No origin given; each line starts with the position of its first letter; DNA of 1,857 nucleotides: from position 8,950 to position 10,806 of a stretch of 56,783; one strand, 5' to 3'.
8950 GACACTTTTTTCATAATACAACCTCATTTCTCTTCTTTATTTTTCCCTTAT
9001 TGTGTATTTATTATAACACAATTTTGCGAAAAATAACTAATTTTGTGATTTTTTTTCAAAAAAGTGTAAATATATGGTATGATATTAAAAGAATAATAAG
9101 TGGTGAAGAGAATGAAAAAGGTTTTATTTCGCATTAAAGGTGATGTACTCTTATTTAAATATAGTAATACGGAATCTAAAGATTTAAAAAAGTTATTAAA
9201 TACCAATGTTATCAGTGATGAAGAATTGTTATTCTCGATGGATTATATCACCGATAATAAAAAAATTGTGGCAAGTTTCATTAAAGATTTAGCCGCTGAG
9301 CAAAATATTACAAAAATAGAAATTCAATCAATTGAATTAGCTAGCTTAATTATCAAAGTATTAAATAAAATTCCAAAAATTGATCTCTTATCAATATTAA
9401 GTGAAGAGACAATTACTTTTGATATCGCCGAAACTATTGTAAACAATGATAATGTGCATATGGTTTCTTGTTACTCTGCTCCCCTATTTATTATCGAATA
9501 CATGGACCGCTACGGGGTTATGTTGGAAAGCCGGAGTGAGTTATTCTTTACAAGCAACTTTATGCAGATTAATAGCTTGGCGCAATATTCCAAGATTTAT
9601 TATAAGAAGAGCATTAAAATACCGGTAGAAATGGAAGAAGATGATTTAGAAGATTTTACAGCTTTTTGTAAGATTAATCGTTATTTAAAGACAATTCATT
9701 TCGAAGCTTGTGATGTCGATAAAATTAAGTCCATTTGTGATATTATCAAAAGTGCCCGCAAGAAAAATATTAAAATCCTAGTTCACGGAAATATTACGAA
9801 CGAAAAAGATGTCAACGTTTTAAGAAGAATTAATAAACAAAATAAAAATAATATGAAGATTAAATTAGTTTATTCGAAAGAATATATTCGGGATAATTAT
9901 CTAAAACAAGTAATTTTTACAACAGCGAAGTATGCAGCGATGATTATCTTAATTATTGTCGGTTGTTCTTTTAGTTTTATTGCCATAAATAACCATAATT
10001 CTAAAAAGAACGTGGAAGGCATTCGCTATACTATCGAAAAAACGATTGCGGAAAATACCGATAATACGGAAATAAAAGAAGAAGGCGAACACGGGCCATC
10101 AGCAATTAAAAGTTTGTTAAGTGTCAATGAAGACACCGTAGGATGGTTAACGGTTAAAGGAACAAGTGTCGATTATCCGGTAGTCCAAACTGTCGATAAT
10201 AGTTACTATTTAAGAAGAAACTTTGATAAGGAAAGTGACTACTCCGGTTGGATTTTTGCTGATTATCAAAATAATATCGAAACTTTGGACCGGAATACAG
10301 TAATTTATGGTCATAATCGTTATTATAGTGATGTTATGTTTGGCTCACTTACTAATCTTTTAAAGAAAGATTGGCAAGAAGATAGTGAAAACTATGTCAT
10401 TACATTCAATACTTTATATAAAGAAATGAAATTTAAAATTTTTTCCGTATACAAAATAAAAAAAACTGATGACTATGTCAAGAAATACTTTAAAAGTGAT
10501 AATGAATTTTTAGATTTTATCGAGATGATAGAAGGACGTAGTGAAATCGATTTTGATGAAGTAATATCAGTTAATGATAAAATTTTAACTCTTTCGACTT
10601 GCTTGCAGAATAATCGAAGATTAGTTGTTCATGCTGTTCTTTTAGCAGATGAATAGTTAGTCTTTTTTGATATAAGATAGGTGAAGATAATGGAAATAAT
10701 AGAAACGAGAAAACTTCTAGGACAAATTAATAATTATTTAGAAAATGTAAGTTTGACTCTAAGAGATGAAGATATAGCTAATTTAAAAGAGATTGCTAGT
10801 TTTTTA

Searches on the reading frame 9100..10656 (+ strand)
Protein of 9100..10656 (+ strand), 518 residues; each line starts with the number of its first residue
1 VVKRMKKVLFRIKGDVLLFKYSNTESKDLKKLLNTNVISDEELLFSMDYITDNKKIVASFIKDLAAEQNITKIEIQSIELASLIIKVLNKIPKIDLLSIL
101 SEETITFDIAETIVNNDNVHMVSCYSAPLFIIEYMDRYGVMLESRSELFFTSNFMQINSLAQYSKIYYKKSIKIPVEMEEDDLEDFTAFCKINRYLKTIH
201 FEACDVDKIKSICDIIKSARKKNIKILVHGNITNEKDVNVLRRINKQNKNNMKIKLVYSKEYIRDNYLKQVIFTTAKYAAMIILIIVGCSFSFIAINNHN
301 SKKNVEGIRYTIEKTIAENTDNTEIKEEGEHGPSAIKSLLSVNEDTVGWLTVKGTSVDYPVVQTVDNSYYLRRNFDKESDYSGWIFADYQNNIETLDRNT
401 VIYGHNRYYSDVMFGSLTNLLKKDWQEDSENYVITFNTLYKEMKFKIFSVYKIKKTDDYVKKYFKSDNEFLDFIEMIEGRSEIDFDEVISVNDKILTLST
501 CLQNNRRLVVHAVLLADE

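Call 76: search_protein_families(library=pfam, proteins=[window:9100-10656:+], max_evalue=0.00001)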
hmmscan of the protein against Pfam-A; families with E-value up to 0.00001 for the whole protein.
window:9100-10656:+ (518 aa): 1 family
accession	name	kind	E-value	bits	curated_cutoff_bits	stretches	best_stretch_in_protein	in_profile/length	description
PF04203.18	Sortase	-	1.3e-13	51.3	26.6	1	350-514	1-124/125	Sortase domain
